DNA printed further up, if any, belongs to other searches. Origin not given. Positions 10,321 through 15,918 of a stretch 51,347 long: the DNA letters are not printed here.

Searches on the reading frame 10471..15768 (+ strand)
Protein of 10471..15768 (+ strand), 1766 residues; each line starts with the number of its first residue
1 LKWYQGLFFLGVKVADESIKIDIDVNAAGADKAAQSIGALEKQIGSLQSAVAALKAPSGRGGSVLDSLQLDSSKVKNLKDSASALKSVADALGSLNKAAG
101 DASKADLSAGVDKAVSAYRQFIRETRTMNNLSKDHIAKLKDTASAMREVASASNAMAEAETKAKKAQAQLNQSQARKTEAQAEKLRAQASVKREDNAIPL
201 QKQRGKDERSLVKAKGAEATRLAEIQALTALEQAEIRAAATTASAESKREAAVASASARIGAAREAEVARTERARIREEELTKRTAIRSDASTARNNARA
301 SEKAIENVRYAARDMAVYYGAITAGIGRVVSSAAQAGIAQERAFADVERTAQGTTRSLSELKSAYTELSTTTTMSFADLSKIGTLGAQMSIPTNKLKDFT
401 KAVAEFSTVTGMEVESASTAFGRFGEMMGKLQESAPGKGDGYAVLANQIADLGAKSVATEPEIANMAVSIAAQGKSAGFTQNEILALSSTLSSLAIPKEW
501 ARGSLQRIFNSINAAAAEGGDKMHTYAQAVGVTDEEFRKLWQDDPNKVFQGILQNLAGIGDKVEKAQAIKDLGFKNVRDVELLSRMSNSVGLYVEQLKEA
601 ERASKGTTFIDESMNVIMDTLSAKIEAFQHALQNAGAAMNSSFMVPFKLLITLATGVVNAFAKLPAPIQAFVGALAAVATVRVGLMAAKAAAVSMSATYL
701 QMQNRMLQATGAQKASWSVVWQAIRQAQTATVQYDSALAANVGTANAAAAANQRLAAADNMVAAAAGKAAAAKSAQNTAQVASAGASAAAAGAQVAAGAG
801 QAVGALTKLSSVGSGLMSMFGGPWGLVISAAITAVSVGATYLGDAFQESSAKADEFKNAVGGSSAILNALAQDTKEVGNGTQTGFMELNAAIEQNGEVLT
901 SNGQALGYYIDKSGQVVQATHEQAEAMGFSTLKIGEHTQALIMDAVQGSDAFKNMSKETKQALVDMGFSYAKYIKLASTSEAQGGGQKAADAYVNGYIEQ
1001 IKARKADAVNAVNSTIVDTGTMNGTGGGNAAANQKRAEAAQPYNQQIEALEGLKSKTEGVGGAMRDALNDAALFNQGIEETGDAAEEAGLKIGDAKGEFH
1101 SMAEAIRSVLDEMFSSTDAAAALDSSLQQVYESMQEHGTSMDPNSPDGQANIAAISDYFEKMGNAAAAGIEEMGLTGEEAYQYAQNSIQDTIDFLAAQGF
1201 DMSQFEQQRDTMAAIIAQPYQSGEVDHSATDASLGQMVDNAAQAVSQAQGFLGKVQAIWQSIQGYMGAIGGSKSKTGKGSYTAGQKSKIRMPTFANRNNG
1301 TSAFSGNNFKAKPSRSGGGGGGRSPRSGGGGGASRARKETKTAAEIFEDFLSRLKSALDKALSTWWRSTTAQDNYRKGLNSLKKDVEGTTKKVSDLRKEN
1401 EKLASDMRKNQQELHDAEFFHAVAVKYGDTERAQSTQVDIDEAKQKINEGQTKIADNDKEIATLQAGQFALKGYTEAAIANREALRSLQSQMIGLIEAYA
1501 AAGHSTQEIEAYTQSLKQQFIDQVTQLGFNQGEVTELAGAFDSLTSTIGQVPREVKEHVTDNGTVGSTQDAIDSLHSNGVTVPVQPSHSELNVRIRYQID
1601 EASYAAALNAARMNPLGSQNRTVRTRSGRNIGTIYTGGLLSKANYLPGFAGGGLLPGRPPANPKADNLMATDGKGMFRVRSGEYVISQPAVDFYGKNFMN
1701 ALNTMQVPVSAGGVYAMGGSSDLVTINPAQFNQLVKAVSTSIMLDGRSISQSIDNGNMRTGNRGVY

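Call 54: search_protein_families(library=phrogs, proteins=[window:10471-15768:+], max_evalue=0.00001)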
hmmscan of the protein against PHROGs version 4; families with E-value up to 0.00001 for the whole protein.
window:10471-15768:+ (1766 aa): 6 families
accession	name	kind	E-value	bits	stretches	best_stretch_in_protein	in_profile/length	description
phrog_17594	-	tail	1.9e-126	424.4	2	162-790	12-631/1582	tail length tape measure protein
phrog_13339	-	tail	1.9e-41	142.4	1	264-681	20-426/2156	tail length tape measure protein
phrog_28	-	tail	4e-15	56.5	1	81-1495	22-1102/1228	tail length tape measure protein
phrog_167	-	tail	1.1e-11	44.2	1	19-858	12-720/1555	tail length tape measure protein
phrog_1272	-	tail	3.7e-09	35.9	1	131-1084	43-796/1606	tail length tape measure protein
phrog_23108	-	tail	7.7e-08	31.3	1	35-590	140-698/1552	tail length tape measure protein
